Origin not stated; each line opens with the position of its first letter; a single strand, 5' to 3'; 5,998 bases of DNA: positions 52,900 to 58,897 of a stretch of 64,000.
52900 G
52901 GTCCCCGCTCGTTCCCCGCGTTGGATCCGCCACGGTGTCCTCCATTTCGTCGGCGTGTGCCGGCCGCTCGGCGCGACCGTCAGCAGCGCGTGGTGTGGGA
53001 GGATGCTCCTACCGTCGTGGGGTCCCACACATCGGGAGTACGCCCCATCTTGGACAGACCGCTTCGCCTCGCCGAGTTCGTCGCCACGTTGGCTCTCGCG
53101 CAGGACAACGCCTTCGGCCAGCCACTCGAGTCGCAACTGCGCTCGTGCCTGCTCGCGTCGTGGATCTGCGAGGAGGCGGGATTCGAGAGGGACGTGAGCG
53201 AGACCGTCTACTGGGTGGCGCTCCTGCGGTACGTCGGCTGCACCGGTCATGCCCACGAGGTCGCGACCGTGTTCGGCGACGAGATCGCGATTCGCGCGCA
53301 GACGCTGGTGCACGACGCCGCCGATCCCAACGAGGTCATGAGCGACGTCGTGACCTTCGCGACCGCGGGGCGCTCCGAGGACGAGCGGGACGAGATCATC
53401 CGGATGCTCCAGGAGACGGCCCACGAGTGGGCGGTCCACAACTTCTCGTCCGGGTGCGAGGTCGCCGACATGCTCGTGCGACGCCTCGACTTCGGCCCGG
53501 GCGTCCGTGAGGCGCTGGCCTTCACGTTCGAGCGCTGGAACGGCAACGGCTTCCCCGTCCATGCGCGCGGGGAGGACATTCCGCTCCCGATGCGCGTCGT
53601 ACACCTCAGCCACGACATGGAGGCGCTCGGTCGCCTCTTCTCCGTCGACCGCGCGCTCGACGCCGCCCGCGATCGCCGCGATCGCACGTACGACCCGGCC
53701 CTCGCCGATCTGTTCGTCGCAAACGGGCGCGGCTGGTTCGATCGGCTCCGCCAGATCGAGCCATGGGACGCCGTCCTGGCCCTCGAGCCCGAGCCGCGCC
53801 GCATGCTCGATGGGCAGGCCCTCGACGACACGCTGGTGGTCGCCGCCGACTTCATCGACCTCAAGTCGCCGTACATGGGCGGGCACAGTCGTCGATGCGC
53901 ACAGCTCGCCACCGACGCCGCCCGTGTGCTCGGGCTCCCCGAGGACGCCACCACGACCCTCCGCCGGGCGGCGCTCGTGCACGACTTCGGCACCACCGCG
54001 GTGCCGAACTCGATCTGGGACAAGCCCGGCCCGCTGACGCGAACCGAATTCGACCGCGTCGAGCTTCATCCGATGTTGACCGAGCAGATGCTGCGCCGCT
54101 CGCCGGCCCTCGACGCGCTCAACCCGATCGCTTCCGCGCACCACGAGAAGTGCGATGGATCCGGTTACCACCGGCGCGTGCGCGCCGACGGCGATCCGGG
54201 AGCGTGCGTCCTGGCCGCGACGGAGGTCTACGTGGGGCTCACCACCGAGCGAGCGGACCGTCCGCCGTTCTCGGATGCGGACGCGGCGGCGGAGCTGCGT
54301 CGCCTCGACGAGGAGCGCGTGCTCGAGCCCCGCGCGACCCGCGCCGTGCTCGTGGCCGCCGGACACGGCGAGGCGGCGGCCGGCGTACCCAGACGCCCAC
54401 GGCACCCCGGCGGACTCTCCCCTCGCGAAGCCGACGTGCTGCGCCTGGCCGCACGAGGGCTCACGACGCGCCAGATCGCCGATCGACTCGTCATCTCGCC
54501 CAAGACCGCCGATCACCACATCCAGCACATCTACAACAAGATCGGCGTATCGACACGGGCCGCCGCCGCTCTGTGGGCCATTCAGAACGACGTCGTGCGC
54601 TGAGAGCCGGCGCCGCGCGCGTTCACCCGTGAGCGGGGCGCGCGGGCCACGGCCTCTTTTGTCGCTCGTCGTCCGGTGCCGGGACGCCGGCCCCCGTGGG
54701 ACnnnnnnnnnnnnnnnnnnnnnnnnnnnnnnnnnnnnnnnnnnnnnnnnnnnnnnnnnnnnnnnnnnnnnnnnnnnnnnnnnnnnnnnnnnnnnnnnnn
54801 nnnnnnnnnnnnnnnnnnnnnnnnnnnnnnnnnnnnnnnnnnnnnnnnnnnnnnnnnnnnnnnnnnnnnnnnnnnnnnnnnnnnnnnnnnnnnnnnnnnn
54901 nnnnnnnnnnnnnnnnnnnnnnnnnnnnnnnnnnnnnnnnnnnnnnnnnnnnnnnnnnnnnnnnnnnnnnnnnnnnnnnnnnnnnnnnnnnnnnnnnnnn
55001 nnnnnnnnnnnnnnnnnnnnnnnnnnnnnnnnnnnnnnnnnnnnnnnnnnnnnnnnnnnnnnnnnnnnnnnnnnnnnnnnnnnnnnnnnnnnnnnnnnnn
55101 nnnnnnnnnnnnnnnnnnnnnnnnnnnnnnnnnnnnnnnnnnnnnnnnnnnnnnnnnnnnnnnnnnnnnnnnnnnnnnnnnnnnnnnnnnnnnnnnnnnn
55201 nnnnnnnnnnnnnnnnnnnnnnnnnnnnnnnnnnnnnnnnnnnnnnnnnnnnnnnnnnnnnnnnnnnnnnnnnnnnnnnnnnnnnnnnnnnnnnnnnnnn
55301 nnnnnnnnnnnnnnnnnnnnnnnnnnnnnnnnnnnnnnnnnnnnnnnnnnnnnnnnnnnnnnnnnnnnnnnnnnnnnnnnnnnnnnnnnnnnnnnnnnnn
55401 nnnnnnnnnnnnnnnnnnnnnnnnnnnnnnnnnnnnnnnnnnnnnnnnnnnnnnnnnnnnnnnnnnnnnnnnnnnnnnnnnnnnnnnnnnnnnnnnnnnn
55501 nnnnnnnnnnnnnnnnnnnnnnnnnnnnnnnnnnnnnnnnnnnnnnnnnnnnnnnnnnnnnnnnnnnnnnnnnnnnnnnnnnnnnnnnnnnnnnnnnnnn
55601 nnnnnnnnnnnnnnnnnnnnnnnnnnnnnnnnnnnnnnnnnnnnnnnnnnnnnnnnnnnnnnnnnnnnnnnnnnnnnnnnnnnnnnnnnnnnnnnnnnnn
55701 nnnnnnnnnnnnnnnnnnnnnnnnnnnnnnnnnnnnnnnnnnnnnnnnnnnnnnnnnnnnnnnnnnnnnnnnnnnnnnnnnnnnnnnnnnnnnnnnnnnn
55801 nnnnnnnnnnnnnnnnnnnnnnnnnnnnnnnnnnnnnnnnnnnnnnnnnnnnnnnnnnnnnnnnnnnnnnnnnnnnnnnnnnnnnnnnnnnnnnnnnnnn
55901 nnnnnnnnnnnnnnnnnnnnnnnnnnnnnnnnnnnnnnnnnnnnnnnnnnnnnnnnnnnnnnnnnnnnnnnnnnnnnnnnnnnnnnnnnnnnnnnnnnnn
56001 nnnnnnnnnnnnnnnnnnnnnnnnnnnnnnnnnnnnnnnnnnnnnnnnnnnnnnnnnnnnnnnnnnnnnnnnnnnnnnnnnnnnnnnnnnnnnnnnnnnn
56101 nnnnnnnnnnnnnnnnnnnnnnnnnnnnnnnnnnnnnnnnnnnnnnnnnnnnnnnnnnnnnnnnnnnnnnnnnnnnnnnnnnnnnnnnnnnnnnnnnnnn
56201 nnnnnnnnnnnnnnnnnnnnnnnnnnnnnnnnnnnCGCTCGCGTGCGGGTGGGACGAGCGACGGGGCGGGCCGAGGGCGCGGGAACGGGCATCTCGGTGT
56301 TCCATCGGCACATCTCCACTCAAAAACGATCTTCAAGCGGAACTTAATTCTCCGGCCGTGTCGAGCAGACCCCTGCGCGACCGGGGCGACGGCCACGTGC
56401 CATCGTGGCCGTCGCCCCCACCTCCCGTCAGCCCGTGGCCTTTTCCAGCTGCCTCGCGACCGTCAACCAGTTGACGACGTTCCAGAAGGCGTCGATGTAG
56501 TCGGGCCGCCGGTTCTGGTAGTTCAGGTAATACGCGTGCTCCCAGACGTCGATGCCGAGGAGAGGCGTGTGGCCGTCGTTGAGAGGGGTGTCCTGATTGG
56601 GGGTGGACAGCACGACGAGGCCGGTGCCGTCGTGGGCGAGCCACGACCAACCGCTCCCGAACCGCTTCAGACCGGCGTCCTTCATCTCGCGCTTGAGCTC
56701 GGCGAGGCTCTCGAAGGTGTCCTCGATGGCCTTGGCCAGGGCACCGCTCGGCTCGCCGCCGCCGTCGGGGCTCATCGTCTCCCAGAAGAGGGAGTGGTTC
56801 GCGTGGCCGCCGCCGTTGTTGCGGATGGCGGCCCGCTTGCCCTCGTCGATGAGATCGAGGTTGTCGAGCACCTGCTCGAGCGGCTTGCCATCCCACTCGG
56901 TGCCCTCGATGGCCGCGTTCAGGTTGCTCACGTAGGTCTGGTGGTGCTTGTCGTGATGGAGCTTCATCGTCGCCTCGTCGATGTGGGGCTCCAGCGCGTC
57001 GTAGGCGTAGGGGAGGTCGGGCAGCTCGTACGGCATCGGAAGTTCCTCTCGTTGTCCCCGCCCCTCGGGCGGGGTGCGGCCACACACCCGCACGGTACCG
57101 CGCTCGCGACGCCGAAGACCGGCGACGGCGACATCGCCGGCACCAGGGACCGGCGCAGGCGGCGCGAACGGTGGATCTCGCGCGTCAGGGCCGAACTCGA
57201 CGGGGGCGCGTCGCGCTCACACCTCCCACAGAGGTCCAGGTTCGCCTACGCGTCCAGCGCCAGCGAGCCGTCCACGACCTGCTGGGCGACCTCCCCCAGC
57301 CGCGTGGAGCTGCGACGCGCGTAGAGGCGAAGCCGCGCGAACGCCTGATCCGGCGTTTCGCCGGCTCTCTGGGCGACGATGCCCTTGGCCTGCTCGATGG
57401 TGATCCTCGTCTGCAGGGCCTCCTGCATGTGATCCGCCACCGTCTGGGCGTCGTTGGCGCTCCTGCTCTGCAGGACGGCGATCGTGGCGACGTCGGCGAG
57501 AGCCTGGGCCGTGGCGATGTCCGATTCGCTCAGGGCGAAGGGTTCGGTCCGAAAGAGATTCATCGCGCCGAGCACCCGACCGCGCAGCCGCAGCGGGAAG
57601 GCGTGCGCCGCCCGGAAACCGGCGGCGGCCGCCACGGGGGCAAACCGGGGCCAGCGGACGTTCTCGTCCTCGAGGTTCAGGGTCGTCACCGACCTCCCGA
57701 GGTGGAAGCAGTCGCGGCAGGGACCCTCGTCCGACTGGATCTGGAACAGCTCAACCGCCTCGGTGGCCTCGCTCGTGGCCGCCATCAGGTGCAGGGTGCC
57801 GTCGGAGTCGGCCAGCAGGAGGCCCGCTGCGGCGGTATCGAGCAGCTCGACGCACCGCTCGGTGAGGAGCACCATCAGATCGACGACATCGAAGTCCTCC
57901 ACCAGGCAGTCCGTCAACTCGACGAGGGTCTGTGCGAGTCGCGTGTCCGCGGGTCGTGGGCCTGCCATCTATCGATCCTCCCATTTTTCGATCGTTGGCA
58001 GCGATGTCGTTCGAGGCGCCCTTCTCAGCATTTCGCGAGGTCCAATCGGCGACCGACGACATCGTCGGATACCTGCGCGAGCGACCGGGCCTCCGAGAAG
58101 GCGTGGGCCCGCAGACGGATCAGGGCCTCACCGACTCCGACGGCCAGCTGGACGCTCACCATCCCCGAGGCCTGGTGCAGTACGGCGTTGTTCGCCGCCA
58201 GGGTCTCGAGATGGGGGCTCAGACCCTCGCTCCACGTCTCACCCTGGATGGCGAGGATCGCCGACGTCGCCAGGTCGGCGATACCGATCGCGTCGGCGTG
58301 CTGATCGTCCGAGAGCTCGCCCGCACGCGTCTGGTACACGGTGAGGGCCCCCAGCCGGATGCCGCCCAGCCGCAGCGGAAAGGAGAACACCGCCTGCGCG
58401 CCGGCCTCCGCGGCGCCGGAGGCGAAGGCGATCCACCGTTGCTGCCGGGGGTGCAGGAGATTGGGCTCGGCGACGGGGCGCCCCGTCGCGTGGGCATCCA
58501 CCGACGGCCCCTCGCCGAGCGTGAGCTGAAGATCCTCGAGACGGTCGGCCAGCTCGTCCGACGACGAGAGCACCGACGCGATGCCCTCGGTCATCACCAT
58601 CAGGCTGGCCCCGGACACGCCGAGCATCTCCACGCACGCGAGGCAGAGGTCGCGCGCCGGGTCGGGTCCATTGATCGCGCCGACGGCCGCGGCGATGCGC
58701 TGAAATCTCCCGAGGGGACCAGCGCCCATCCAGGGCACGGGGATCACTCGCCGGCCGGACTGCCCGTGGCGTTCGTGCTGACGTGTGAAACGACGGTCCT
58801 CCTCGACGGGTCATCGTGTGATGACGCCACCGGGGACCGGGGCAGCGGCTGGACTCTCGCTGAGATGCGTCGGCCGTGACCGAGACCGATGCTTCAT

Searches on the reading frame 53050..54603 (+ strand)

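Call 76: search_protein_families(library=pfam, proteins=[window:53050-54603:+], max_evalue=0.00001)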
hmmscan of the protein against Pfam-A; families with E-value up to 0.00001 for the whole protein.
window:53050-54603:+ (517 aa): 3 families
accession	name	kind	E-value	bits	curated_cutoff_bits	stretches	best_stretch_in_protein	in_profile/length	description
PF13487.12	HD_5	-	5.8e-32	111.2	27.2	2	265-419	3-161/170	HD domain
PF00196.25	GerE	-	1.7e-15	56.8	23.5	1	456-510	3-57/57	Bacterial regulatory proteins, luxR family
PF01966.28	HD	-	2.9e-10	40.9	22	1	278-374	3-93/116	HD domain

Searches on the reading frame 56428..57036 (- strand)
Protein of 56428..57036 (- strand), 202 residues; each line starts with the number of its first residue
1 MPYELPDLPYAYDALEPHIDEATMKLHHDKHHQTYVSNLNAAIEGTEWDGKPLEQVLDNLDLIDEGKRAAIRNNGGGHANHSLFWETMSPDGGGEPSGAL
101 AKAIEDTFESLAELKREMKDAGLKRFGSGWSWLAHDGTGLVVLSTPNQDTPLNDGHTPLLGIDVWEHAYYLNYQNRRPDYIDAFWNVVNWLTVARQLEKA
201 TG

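Call 76: search_protein_families(library=pfam, proteins=[window:56428-57036:-], max_evalue=0.00001)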
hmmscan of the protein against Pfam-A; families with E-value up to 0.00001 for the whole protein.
window:56428-57036:- (202 aa): 2 families
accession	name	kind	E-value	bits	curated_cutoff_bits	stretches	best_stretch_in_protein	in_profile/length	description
PF02777.23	Sod_Fe_C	-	1.5e-38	131.4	20.9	1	96-195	1-101/102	Iron/manganese superoxide dismutases, C-terminal domain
PF00081.27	Sod_Fe_N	-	6.1e-34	116.8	27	1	3-89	2-82/82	Iron/manganese superoxide dismutases, alpha-hairpin domain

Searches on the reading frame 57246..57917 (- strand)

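Call 76: search_protein_families(library=pfam, proteins=[window:57246-57917:-], max_evalue=0.00001)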
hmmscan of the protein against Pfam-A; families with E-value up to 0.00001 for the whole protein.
window:57246-57917:- (223 aa): 4 families
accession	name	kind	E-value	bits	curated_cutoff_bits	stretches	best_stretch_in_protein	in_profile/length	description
PF13185.12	GAF_2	-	2.7e-17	63.7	28.6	1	11-148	4-135/136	GAF domain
PF03861.19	ANTAR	-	7.7e-17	61.3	27.3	1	163-215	2-54/54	ANTAR domain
PF01590.32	GAF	-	3.4e-12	47.5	22.4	1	18-148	9-133/133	GAF domain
PF13492.12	GAF_3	-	6.4e-06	27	27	0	19-148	10-127/129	GAF domain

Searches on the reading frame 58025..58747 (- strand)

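Call 76: search_protein_families(library=pfam, proteins=[window:58025-58747:-], max_evalue=0.00001)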
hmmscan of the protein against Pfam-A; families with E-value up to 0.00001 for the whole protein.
window:58025-58747:- (240 aa): 1 family
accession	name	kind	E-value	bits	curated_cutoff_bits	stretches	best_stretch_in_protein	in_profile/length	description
PF13185.12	GAF_2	-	2.7e-07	31.3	28.6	1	32-164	9-135/136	GAF domain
